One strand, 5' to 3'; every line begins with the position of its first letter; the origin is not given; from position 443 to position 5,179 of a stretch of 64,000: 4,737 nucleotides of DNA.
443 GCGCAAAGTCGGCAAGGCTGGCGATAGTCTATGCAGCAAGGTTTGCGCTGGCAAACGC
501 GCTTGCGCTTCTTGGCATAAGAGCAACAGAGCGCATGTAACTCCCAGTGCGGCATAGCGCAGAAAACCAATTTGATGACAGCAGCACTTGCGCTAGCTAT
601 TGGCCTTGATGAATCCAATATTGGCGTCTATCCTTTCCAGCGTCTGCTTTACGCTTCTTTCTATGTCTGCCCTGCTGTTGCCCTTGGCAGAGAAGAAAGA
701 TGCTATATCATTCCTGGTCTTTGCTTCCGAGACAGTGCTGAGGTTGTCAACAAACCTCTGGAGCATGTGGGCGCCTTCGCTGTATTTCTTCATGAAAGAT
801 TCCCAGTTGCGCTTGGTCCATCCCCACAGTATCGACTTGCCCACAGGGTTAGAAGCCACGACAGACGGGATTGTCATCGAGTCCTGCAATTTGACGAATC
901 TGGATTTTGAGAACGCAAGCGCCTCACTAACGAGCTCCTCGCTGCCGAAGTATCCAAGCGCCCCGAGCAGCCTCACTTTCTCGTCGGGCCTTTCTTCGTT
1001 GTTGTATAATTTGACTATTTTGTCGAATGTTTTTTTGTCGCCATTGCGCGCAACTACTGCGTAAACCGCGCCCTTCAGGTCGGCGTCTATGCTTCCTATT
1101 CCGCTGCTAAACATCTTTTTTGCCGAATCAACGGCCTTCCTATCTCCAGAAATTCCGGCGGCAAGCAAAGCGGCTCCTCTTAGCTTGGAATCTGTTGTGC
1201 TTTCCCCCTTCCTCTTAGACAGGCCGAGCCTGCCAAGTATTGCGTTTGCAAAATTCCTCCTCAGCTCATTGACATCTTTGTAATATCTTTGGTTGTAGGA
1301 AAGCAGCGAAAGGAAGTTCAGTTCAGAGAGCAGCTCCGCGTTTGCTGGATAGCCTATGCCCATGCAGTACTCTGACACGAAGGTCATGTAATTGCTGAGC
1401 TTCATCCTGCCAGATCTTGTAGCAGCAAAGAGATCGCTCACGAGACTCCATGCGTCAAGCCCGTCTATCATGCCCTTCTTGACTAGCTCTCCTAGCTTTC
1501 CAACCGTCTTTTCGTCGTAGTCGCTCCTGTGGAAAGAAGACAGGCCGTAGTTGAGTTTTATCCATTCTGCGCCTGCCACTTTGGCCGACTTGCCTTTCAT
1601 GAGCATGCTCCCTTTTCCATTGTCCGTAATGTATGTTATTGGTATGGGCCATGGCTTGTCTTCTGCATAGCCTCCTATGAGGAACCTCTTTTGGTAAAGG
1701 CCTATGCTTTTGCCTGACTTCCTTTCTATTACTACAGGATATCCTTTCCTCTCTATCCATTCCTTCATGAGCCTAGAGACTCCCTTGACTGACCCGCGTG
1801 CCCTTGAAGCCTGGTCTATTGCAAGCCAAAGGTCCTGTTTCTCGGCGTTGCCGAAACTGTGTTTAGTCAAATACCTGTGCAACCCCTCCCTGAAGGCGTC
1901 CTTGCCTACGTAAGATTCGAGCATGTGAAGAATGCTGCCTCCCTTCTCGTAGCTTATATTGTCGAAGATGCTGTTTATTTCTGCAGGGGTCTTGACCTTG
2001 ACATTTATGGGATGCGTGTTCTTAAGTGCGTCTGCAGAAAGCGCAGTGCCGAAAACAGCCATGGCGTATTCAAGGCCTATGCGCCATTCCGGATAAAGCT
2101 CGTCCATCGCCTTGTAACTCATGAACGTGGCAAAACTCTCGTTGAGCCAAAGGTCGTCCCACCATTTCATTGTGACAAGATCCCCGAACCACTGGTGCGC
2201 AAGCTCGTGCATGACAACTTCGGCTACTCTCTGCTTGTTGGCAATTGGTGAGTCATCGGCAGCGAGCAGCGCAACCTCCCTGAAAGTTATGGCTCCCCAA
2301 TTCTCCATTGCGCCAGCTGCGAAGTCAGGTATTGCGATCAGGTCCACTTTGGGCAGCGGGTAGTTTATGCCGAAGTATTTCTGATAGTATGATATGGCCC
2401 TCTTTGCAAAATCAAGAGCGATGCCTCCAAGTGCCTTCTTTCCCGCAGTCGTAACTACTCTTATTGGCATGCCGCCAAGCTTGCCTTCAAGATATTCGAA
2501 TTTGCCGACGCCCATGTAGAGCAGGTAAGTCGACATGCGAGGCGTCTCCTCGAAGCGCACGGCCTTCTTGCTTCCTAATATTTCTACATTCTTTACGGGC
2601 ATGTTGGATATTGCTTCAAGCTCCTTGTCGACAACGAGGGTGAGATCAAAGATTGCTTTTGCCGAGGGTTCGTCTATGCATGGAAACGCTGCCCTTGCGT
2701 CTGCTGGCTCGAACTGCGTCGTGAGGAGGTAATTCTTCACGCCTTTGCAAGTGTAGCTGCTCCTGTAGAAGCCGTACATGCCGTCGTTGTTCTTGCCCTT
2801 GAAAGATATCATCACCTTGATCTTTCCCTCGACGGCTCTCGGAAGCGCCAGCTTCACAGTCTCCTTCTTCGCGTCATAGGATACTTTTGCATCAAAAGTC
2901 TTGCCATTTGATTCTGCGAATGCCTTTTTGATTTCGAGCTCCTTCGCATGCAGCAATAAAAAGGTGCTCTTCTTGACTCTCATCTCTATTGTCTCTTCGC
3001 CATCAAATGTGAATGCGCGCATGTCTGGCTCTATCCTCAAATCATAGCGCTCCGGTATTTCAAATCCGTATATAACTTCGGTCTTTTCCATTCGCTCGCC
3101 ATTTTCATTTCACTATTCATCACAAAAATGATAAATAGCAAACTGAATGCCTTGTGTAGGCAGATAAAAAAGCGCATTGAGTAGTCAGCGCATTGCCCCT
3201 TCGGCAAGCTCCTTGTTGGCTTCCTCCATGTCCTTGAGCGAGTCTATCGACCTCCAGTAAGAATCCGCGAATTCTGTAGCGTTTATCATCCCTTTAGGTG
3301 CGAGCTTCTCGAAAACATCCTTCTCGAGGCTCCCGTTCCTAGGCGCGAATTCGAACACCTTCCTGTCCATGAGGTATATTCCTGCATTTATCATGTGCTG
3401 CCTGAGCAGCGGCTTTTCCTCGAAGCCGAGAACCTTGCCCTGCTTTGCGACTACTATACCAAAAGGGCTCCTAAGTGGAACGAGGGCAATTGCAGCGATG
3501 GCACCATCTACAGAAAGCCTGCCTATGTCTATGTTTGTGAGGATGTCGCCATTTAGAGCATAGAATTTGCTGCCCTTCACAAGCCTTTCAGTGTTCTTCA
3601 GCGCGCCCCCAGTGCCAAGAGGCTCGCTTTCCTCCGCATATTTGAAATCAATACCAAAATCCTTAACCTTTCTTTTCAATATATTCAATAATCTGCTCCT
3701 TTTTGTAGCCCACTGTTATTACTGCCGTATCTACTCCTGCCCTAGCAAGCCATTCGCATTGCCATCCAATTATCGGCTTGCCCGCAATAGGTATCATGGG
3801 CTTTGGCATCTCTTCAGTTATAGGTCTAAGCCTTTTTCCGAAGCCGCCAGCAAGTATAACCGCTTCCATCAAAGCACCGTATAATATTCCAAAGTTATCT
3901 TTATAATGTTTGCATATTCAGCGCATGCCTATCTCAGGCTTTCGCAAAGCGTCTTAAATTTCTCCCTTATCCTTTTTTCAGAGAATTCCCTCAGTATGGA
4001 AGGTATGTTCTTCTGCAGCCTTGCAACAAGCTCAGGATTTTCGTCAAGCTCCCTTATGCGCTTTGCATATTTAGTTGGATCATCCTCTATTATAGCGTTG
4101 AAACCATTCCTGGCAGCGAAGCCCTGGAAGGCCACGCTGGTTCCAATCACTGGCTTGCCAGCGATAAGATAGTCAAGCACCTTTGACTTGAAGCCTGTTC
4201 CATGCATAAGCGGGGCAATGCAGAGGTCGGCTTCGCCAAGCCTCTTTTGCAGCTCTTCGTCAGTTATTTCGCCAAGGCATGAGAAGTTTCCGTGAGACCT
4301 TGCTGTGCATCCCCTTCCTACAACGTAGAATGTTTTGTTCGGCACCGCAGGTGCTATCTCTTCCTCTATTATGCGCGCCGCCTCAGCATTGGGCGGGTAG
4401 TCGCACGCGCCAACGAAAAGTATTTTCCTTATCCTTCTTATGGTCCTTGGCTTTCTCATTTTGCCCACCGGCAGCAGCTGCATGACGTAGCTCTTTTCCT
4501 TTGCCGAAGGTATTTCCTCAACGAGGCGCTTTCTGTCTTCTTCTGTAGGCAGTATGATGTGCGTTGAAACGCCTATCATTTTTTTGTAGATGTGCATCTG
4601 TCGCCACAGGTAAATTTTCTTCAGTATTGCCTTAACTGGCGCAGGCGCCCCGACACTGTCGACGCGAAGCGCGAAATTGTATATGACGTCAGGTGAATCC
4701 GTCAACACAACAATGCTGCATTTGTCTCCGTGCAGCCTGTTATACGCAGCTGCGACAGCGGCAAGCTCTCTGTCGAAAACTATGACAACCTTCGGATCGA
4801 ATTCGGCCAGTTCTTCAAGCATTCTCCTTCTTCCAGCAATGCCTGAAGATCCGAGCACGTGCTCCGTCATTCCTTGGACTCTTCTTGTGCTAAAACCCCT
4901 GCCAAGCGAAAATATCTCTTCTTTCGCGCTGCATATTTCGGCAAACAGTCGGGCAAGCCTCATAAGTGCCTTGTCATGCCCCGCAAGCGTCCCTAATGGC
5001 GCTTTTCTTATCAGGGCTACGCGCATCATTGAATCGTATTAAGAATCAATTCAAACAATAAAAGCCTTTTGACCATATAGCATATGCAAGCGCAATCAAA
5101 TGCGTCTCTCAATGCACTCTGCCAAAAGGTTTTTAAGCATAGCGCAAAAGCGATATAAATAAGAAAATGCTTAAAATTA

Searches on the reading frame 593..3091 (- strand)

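Call 37: search_protein_families(library=pfam, proteins=[window:593-3091:-], max_evalue=0.001)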
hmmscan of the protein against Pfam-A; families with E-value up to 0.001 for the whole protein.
window:593-3091:- (832 aa): 3 families
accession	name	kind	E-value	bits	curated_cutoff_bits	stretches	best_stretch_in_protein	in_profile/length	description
PF01433.26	Peptidase_M1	-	2.4e-81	273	27.7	1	225-445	2-218/218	Peptidase family M1 domain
PF11838.14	ERAP1_C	-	3.9e-61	207.6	38.2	1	510-822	1-317/318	ERAP1-like C-terminal domain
PF17900.6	Peptidase_M1_N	-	2.2e-48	165.2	25.8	1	13-190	2-186/186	Peptidase M1 N-terminal domain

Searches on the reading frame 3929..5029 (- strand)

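Call 37: search_protein_families(library=pfam, proteins=[window:3929-5029:-], max_evalue=0.001)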
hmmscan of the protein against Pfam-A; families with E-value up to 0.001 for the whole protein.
window:3929-5029:- (366 aa): 2 families
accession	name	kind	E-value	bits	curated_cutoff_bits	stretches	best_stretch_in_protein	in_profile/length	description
PF13692.12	Glyco_trans_1_4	-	2.2e-13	51.1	27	1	201-328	2-139/142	Glycosyl transferases group 1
PF00534.26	Glycos_transf_1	-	1.2e-05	25.4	26.4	1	248-342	74-169/172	Glycosyl transferases group 1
